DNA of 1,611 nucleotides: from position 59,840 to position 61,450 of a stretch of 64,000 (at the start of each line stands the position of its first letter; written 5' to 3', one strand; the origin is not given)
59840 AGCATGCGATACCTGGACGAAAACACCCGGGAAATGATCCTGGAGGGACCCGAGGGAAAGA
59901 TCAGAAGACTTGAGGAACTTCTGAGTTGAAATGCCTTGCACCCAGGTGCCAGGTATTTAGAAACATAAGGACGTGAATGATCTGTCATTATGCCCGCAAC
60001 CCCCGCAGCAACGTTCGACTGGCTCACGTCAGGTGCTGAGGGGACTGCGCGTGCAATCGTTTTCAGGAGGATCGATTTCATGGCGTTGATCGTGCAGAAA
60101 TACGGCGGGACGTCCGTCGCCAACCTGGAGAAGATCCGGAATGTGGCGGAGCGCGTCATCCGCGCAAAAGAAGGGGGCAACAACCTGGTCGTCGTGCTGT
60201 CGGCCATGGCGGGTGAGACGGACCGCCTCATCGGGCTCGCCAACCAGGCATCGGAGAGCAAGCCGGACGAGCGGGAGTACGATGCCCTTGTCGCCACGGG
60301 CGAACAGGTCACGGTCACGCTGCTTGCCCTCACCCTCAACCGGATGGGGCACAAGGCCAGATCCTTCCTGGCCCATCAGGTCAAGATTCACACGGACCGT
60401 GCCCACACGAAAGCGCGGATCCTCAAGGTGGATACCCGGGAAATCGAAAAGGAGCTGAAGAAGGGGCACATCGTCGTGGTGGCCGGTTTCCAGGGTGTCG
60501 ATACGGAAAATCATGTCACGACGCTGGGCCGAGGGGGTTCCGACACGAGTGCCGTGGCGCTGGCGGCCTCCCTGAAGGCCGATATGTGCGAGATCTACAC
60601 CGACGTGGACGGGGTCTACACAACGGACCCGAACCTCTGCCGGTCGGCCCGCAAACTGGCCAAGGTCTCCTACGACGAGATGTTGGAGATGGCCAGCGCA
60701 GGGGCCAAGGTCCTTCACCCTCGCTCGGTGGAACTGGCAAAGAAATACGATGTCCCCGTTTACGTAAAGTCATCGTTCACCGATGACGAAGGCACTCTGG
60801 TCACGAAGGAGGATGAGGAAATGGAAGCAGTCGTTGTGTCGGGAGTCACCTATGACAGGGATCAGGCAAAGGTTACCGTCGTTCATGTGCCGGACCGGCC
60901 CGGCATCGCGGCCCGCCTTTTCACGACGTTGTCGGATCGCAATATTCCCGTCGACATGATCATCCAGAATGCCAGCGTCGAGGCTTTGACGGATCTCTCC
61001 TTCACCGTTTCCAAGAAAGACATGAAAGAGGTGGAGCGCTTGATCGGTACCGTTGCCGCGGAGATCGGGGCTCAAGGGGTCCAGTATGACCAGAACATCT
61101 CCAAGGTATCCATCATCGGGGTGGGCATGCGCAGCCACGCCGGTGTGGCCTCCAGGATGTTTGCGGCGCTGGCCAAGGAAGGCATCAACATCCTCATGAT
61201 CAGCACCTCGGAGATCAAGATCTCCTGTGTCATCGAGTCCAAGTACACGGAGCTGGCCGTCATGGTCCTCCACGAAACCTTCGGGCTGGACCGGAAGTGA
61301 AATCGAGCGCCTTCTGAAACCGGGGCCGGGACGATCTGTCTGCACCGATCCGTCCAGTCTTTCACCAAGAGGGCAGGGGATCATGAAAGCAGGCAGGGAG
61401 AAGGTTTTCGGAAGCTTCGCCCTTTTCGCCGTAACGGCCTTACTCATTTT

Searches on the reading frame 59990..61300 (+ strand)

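Call 26: search_protein_families(library=pfam, proteins=[window:59990-61300:+], max_evalue=0.00001)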
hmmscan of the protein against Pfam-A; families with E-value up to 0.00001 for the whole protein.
window:59990-61300:+ (436 aa): 4 families
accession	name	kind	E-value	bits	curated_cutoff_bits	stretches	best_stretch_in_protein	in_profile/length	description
PF00696.33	AA_kinase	-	6.1e-54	183.7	24.9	1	33-261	2-234/234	Amino acid kinase family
PF22468.2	ACT_9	-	1.4e-37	127.6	27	2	373-431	1-61/61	ACT domain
PF13840.12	ACT_7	-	2.8e-23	82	27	1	367-429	3-65/65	ACT domain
PF01842.31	ACT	-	5.1e-18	64.9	27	2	296-350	3-59/66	ACT domain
